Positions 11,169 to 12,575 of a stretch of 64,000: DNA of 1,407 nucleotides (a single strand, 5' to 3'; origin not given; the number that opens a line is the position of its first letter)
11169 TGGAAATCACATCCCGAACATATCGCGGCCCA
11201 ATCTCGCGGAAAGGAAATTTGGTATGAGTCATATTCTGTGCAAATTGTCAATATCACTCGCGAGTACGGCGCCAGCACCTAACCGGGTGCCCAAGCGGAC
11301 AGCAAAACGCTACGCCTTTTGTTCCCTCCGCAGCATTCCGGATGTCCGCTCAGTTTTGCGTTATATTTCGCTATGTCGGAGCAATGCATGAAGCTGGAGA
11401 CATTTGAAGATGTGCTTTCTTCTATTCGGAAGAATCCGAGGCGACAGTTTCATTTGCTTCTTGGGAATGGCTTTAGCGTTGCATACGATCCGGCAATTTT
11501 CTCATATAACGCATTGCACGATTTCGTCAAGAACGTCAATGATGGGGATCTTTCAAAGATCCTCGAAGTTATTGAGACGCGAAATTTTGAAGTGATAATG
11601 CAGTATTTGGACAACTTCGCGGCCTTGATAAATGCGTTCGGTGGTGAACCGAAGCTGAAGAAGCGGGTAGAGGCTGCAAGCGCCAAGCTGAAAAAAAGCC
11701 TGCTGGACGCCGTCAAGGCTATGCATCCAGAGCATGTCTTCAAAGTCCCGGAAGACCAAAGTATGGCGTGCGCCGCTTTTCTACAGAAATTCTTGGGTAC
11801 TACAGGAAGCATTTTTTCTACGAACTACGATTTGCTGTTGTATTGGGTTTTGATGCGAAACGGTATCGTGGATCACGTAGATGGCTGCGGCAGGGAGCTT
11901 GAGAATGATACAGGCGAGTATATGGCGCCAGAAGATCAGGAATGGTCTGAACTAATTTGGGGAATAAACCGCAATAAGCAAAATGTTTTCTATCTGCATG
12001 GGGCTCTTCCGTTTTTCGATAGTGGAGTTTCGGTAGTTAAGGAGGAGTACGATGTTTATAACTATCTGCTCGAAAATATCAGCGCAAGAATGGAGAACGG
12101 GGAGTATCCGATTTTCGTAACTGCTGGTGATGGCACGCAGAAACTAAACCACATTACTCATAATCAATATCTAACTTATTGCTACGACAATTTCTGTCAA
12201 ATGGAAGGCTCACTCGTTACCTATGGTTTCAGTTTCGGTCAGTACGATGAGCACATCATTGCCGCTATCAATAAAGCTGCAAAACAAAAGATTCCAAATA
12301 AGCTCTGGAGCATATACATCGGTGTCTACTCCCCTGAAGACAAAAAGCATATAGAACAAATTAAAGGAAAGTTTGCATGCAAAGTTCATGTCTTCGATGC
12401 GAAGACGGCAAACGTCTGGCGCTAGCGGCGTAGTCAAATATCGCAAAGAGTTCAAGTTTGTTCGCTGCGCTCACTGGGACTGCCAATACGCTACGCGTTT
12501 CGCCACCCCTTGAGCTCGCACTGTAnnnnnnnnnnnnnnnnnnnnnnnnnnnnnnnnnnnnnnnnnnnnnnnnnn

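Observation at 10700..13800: Low-GC island carrying a SIR2-like (DUF4917-type) gene plus a small Mrr/PD-(D/E)xK-like partner: candidate uncharacterised anti-phage defence cassette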

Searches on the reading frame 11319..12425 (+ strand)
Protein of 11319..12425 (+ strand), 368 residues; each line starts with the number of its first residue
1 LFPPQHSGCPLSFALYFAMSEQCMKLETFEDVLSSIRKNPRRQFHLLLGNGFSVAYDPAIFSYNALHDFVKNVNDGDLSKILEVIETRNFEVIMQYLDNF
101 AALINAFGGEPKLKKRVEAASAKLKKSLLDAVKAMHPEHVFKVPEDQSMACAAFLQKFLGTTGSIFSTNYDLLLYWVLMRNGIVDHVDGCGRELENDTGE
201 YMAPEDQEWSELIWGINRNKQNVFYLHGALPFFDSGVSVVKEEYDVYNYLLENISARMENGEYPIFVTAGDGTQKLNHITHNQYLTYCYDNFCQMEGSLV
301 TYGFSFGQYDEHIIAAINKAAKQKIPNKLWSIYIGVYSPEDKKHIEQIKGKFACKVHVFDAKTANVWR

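Call 3: search_protein_families(library=pfam, proteins=[window:11319-12425:+], max_evalue=0.1)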
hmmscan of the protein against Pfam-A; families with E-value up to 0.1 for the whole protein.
window:11319-12425:+ (368 aa): 2 families
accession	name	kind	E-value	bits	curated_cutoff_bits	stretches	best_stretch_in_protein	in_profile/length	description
PF16263.11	DUF4917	-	2.5e-42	145.9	28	1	46-367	1-311/311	Domain of unknown function (DUF4917)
PF13289.12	SIR2_2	-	1.2e-05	25.8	24.5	1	164-343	2-127/141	SIR2-like domain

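Call 4: search_protein_families(library=padloc, proteins=[window:11319-12425:+], max_evalue=0.1)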
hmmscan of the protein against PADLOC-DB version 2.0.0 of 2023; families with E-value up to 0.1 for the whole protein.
window:11319-12425:+ (368 aa): 8 families
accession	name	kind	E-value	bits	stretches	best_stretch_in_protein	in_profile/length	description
PDLC04960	PDC-S21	-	3.2e-110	366.8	1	24-367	1-334/336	-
PDLC04961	PDC-S21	-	1.9e-61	206.2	1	23-367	8-328/336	-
PDLC04093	SIR2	-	1.6e-05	22.1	1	27-178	12-167/395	-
PDLC04079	SIR2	-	0.00033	17.3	0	109-180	127-203/430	-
PDLC04094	SIR2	-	0.00044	17.5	0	36-178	16-165/399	-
PDLC04084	SIR2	-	0.0059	13.9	0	84-178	97-195/414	-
PDLC04089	SIR2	-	0.017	12.4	0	299-346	235-276/336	-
PDLC01570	typeIV_Cas11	-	0.03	12.7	0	158-196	13-51/117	CAS-IV-A; effector_SS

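Call 5: search_protein_families(library=ncbifam, proteins=[window:11319-12425:+], max_evalue=0.1)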
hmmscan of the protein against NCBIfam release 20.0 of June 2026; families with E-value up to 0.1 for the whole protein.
window:11319-12425:+ (368 aa): 0 families

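Call 9: find_homologous_proteins(query=window:11373-12425:+, max_evalue=0.001)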
Query window:11373-12425:+ (350 aa): 3496 proteins with E <= 0.001 among 4660 candidates; the best 120 are listed.
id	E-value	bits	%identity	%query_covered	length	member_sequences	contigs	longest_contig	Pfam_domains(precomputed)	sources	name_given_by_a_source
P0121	1.0e-235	800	100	99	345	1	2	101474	PF13289.13,PF16263.11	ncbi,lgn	-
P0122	1.7e-212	723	90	98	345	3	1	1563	PF13289.13,PF16263.11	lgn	-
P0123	1.2e-211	720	89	98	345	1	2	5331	PF13289.13,PF16263.11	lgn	-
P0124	2.9e-211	719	90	98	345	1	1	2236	PF13289.13,PF16263.11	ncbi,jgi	jgi:hypothetical protein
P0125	1.1e-209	714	88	98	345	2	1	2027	PF13289.13,PF16263.11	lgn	-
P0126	1.2e-209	714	89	98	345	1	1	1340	PF13289.13,PF16263.11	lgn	-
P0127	1.5e-209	714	88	98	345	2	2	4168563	PF13289.13,PF16263.11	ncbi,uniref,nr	ncbi:DUF4917 family protein [Denitratisoma oestradiolicum]|uniref:DUF4917 domain-containing protein 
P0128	1.8e-209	713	88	98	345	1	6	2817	PF13289.13,PF16263.11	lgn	-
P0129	2.3e-209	713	88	98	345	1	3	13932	PF13289.13,PF16263.11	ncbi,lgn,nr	ncbi:MAG: DUF4917 family protein [Thiobacillus sp.]|nr:DUF4917 family protein [Thiobacillus sp.]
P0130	1.3e-208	711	88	98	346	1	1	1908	PF13289.13,PF16263.11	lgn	-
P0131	1.6e-208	710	88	98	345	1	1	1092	PF13289.13,PF16263.11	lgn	-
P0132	5.1e-208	709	87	98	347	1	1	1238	PF13289.13,PF16263.11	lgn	-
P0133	5.7e-208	708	88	98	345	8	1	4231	PF13289.13,PF16263.11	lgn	-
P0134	7.1e-208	708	88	98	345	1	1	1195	PF13289.13,PF16263.11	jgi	-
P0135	1.2e-207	707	88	98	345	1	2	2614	PF13289.13,PF16263.11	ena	-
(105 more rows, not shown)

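Call 10: find_encoding_contigs(protein=P0121, flank=6000, max_places=4)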
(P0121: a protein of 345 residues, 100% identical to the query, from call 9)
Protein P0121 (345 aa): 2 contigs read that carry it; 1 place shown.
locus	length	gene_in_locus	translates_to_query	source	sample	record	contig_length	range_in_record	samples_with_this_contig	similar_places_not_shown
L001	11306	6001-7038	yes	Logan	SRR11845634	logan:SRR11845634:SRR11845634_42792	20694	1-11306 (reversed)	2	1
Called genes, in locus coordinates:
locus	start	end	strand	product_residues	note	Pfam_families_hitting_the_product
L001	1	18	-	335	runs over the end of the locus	PF02195:ParB_N, PF08535:KorB, PF06613:KorB_C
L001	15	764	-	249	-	PF01656:CbiA, PF02374:ArsA_ATPase (weak), PF06564:CBP_BcsQ (faint), PF09140:MipZ, PF10609:ParA, PF13614:AAA_31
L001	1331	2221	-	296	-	PF10134:RPA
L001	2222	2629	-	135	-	-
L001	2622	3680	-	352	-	PF02195:ParB_N (weak)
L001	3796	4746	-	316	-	PF01656:CbiA, PF09140:MipZ (faint), PF10609:ParA (weak), PF13614:AAA_31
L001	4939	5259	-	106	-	PF16509:KORA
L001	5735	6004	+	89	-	-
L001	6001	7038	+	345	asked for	PF16263:DUF4917, PF13289:SIR2_2 (faint)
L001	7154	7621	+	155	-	PF22522:DUF6998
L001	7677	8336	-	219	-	PF00239:Resolvase, PF02796:HTH_7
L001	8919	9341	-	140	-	PF00376:MerR, PF13411:MerR_1, PF09278:MerR-DNA-bind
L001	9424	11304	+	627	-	?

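Call 11: find_encoding_contigs(protein=P0127, flank=6000, max_places=3)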
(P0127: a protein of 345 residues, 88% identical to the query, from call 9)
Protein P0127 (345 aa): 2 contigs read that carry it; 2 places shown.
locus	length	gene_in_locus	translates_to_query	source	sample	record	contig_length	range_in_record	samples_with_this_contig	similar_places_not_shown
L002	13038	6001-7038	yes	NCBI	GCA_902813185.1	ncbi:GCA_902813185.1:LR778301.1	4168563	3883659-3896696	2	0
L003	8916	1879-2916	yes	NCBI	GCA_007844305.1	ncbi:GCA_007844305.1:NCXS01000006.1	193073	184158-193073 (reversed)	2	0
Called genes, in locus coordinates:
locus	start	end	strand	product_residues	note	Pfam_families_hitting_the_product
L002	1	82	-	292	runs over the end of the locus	PF00296:Bac_luciferase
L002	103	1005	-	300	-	PF00296:Bac_luciferase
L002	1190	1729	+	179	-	-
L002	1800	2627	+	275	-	PF00753:Lactamase_B, PF13483:Lactamase_B_3, PF12706:Lactamase_B_2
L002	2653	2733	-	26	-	-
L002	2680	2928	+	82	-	-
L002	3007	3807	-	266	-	PF00106:adh_short, PF08659:KR (weak), PF13561:adh_short_C2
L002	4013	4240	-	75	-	-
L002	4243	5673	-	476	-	PF05598:DUF772, PF01609:DDE_Tnp_1, PF13751:DDE_Tnp_1_6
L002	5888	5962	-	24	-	-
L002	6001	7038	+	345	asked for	PF16263:DUF4917, PF13289:SIR2_2 (weak)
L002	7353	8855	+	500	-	PF00078:RVT_1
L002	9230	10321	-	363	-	PF01370:Epimerase, PF22917:PRISE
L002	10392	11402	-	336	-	PF00561:Abhydrolase_1, PF12146:Hydrolase_4, PF12697:Abhydrolase_6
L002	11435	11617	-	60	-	-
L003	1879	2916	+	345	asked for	PF16263:DUF4917, PF13289:SIR2_2 (weak)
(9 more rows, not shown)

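Call 15: find_related_loci(query=A1, collection=genome_contigs, flank=8000)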
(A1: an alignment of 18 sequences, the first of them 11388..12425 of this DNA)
Query A1 (345 aa) in genome_contigs; peptide patterns used: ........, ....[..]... (x = any residue, [..] = any of these).
599 stretches matched a pattern (row limit reached: there are more); 543 encode a relative of the query (tblastn E <= 1e-3); the best 80 are kept; 80 distinct loci.
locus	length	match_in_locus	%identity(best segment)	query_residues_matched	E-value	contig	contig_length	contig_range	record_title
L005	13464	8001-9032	87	1-344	0e+0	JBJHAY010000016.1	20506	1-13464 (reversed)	MAG: Gammaproteobacteria bacterium isolate SF2967_J5348.semibin_refined.156_sub NODE_2489_length_20506_cov_1.223760, who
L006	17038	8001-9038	76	1-344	0e+0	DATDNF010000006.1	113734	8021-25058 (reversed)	MAG TPA_asm: Geobacteraceae bacterium isolate SMAG_U430 k141_439511, whole genome shotgun sequence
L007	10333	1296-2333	75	1-344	9e-179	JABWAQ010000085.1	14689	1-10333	MAG: Candidatus Brocadia sp. isolate MAG_8 scaffold_4567, whole genome shotgun sequence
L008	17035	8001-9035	75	1-344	5e-178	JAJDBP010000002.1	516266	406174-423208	MAG: Nitrospirales bacterium isolate OFTM313 OFTM313_1, whole genome shotgun sequence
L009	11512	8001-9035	73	1-344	5e-178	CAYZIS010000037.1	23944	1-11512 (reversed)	MAG TPA_asm: uncultured Thermodesulfobacteriota bacterium isolate binchicken_co181_551 genome assembly, contig: NODE_310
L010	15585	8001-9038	75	1-344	3e-178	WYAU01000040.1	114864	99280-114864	MAG: Candidatus Brocadia sp. isolate AMX1 k127_265510, whole genome shotgun sequence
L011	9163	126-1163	71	1-345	2e-173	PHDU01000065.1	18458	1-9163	MAG: Bacteroidetes bacterium HGW-Bacteroidetes-1 bjp_ig2103_scaffold_1388, whole genome shotgun sequence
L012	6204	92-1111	70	7-345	2e-170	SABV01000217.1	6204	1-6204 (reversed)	MAG: Erysipelotrichia bacterium isolate INTA.CYC.134 contig-100_11891, whole genome shotgun sequence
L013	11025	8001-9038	69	1-344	7e-169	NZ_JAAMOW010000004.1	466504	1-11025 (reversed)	Solimonas terrae strain KIS83-12 NODE_4_length_466504_cov_63.666375, whole genome shotgun sequence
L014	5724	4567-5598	69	1-344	2e-170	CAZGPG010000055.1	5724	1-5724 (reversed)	MAG TPA_asm: uncultured Chitinophagaceae bacterium isolate SRP344714_co1_188 genome assembly, contig: NODE_23794_length_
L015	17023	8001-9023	68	1-344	6e-164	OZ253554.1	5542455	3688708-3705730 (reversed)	MAG: Terriglobia bacterium isolate 396977cd-f3bc-4a7a-a902-c7514da379ca genome assembly, chromosome: 1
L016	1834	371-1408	68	1-344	2e-176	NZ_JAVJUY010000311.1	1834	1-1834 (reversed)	MAG: Fulvivirga sp. isolate C1-SOL-13 k141_16469, whole genome shotgun sequence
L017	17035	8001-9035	68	1-344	2e-162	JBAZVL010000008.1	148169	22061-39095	MAG: Gallionella sp. isolate SO_2017_GW1_251 NODE_828_length_148169_cov_12.843720_OW334_2017, whole genome shotgun seque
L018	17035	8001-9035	69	1-344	3e-162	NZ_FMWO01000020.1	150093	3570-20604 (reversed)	Nitrosomonas mobilis isolate 1, whole genome shotgun sequence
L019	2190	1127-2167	68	1-344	1e-172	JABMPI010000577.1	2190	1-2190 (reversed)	MAG: Bacteroidetes bacterium isolate bin.700 k141_5241856, whole genome shotgun sequence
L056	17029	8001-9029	54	5-345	7e-125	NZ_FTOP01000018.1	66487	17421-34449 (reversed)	Belliella pelovolcani strain DSM 46698, whole genome shotgun sequence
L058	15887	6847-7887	54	2-344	1e-123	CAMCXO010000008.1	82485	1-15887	MAG: Chryseobacterium gleum isolate MiE-22jul19-161 genome assembly, contig: MiE-22jul19-C178, whole genome shotgun sequ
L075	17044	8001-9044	52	1-345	6e-121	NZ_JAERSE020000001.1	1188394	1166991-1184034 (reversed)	Chryseobacterium tagetis strain RG1 contig1, whole genome shotgun sequence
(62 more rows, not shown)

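Call 31: search_solved_structures(query=A1, max_evalue=1, show_alignments=2)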
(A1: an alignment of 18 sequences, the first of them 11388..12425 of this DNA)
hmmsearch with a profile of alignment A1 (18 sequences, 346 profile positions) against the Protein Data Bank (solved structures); distinct sequences matched with E-value up to 1: 0.

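Call 35: find_encoding_contigs(protein=P0129, flank=5000, max_places=3)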
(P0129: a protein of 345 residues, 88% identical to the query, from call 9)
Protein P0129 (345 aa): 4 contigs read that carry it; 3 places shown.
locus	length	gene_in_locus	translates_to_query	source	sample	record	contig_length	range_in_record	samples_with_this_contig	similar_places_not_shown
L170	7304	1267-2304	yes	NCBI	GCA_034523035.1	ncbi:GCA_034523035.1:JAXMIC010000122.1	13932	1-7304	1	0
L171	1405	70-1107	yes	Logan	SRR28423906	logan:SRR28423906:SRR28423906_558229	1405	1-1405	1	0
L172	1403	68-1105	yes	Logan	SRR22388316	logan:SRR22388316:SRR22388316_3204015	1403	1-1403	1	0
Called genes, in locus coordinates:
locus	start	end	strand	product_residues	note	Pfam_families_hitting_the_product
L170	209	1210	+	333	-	PF00847:AP2 (weak), PF01844:HNH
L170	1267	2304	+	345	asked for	PF16263:DUF4917, PF13289:SIR2_2 (weak)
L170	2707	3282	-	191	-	PF04264:YceI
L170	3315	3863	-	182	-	PF04264:YceI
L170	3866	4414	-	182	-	PF01292:Ni_hydr_CYTB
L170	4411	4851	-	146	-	PF12802:MarR_2, PF01047:MarR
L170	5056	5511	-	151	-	PF02391:MoaE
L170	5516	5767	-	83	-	PF02597:ThiS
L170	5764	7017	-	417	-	PF03453:MoeA_N, PF00994:MoCF_biosynth, PF03454:MoeA_C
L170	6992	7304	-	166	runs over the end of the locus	PF02492:cobW (weak), PF03205:MobB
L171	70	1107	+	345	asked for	PF16263:DUF4917, PF13289:SIR2_2 (weak)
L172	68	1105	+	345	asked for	PF16263:DUF4917, PF13289:SIR2_2 (weak)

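Call 43: predict_structure(alignment_id=A1)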
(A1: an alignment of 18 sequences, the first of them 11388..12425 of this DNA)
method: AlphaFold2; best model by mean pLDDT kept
length: 345 residues; sequences in the alignment: 18
mean_pLDDT: 59.9   pTM: 0.60
mean pLDDT of the five models: 59.9, 51.6, 49.9, 48.6, 40.3
residues with pLDDT >= 90: 31; 70-90: 82; 50-70: 91; < 50: 141
segments of 3 or more residues with pLDDT < 50: 28-85, 104-106, 108-118, 163-171, 205-235, 238-258
pLDDT, mean of each block of 10 residues (from residue 1): 79 86 66 31 40 42 38 45 50 53 49 44 69 78 65 64 48 54 57 59 48 30 40 47 38 48 74 87 68 91 90 83 90 87 60
secondary structure, 60 per line:
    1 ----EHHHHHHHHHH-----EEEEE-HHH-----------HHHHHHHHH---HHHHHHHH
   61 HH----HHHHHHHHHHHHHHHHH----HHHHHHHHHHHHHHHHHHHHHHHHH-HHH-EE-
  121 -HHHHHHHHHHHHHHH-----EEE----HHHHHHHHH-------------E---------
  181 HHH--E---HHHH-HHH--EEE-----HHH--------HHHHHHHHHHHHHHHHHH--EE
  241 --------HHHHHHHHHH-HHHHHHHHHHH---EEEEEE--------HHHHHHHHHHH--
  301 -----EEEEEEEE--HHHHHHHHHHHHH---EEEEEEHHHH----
elements in order: H6-15 E21-25 H41-49 H53-62 H67-83 H88-112 H122-136 E142-144 H149-157 H190-193 E200-202 H219-236 H249-258 H260-270 E274-279 H288-298 E306-313 H316-328 E332-337 H338-341

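Call 55: fold_search(model_id=the predicted structure, library=pdb)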
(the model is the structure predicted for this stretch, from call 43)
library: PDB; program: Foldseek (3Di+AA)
matches with E <= 10: 501; with E <= 0.001: 24
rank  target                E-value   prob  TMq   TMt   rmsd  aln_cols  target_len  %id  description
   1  8sub_I                6.3e-07  1.00  0.37  0.34  12.3       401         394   16  E. coli SIR2-HerA complex (dodecamer SIR2 pentamer HerA) (released 2023-12-27)
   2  8suw_B                2.2e-06  1.00  0.42  0.37  12.1       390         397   17  E. coli SIR2-HerA complex (dodecamer SIR2 bound 4 protomers of HerA) (released 2024-03-27)
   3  8suw_F                2.4e-06  1.00  0.41  0.36  12.4       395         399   18  E. coli SIR2-HerA complex (dodecamer SIR2 bound 4 protomers of HerA) (released 2024-03-27)
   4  8su9_D                2.7e-06  1.00  0.42  0.38  12.5       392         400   18  E. coli SIR2-HerA complex (hexamer HerA bound with dodecamer Sir2) (released 2024-03-27)
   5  8suw_J                3.4e-06  1.00  0.41  0.36  13.4       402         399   17  E. coli SIR2-HerA complex (dodecamer SIR2 bound 4 protomers of HerA) (released 2024-03-27)
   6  8sub_F                4.4e-06  1.00  0.42  0.37  12.1       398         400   19  E. coli SIR2-HerA complex (dodecamer SIR2 pentamer HerA) (released 2023-12-27)
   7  8sub_J                4.9e-06  1.00  0.40  0.35  13.5       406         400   16  E. coli SIR2-HerA complex (dodecamer SIR2 pentamer HerA) (released 2023-12-27)
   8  8sxx_B                5.2e-06  1.00  0.39  0.36  12.5       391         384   18  E. coli dodecamer SIR2 (released 2023-12-27)
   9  8wld_K                7.0e-06  1.00  0.40  0.41  11.1       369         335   17  Cryo-EM structure of SIR2/HerA antiphage complex (released 2024-09-11)
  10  8sub_B                7.4e-06  1.00  0.39  0.35  12.2       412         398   16  E. coli SIR2-HerA complex (dodecamer SIR2 pentamer HerA) (released 2023-12-27)
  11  8uae_B                7.8e-06  1.00  0.42  0.39  12.2       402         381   17  E. coli Sir2_HerA complex (12:6) with ATPgamaS (released 2023-12-27)
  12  8wld_R                9.4e-06  1.00  0.41  0.41  11.1       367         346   18  Cryo-EM structure of SIR2/HerA antiphage complex (released 2024-09-11)
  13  8uae_F                1.1e-05  1.00  0.39  0.36  12.8       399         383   18  E. coli Sir2_HerA complex (12:6) with ATPgamaS (released 2023-12-27)
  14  8yhx_R                1.1e-05  1.00  0.38  0.34  15.3       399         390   12  Cryo-EM structure of the trimeric HerA (released 2024-11-06)
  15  8j4u_G                1.6e-05  1.00  0.40  0.36  12.9       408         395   16  Structure of HerA-Sir2 complex from Escherichia coli Nezha system (released 2024-01-03)
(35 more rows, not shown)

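Call 62: search_protein_families(library=pfam, proteins=[L058:4311-6830:+, L011:1175-4537:-, L056:5314-7977:+, L058:1752-4307:+, L075:9848-11668:+, L170:209-1210:+], max_evalue=0.0001)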
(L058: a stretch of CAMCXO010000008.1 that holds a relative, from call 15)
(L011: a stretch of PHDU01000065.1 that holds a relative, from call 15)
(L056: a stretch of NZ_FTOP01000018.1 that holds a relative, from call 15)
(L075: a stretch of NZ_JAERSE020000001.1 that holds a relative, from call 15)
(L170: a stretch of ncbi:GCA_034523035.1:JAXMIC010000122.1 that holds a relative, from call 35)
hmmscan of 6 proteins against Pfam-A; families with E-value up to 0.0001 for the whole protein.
L058:4311-6830:+ (840 aa): 4 families
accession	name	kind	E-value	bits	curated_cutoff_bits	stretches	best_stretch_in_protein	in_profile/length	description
PF01420.25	Methylase_S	-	5.7e-49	167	22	2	456-618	3-160/168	Type I restriction modification DNA specificity domain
PF02384.22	N6_Mtase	-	7.5e-48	163.9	20.4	1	135-449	4-304/311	N-6 DNA Methylase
PF07669.17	Eco57I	-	2.6e-07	31.3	25.3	1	246-344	69-162/171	Eco57I restriction-modification methylase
PF13847.12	Methyltransf_31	-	6.1e-06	26.4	27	1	174-274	2-84/145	Methyltransferase domain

L011:1175-4537:- (1121 aa): 6 families
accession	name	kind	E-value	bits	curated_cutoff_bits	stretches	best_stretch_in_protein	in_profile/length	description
PF18766.7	SWI2_SNF2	-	8.7e-70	235.2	26.7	1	315-542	1-216/221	SWI2/SNF2 ATPase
PF04313.20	HSDR_N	-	2.5e-43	148.7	25.1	1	45-252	3-196/198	Type I restriction enzyme R protein N terminus (HSDR_N)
PF11867.13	T1RH-like_C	-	2e-22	80.5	26.8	1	815-1087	39-304/329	Type I restriction enzyme HindI endonuclease subunit-like, C-terminal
PF04851.21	ResIII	-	9.1e-22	78.1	22.5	1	322-477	10-163/164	Type III restriction enzyme, res subunit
PF22679.2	T1R_D3-like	-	1.6e-20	74.6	27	1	671-754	78-157/158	Type I restriction enzyme subunit R domain 3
PF00270.35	DEAD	-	7.9e-05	22.9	26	0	344-476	23-160/167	DEAD/DEAH box helicase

L056:5314-7977:+ (888 aa): 3 families
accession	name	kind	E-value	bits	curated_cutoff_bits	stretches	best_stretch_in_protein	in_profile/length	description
PF19778.5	RE_endonuc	-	7.1e-35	119.5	23.4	1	775-882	2-107/108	Endonuclease domain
PF04851.21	ResIII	-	2e-16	60.8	22.5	1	14-245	6-162/164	Type III restriction enzyme, res subunit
PF00270.35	DEAD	-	4.7e-08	33.4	26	1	83-246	12-161/167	DEAD/DEAH box helicase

L058:1752-4307:+ (852 aa): 5 families
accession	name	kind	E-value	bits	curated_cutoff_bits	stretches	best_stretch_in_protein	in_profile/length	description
PF04851.21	ResIII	-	1.3e-41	142.6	22.5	1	184-337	4-163/164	Type III restriction enzyme, res subunit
PF18766.7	SWI2_SNF2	-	3.6e-15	56.7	26.7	1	187-339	1-158/221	SWI2/SNF2 ATPase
PF00270.35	DEAD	-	1e-12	48.5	26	1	187-338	3-162/167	DEAD/DEAH box helicase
PF13588.12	HSDR_N_2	-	3.5e-09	37.2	25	1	42-123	33-106/110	Type I restriction enzyme R protein N terminus (HSDR_N)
PF00176.29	SNF2-rel_dom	-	3.5e-07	30.1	24.9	1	188-336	2-163/290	SNF2-related domain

L075:9848-11668:+ (607 aa): 2 families
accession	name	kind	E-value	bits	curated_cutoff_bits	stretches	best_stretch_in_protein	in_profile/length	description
PF03235.19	GmrSD_N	-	2.7e-37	129.3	33.2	1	15-230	9-199/199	GmrSD restriction endonuclease, N-terminal domain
PF07510.16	GmrSD_C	-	1.4e-17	64.3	23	1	445-589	23-137/138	GmrSD restriction endonucleases, C-terminal domain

L170:209-1210:+ (333 aa): 2 families
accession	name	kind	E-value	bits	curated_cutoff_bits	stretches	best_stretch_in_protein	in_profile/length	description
PF01844.29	HNH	-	4.7e-08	33.5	21.4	1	246-300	1-46/47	HNH endonuclease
PF00847.26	AP2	-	9.3e-08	32.7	33.3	1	116-153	15-51/54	AP2 domain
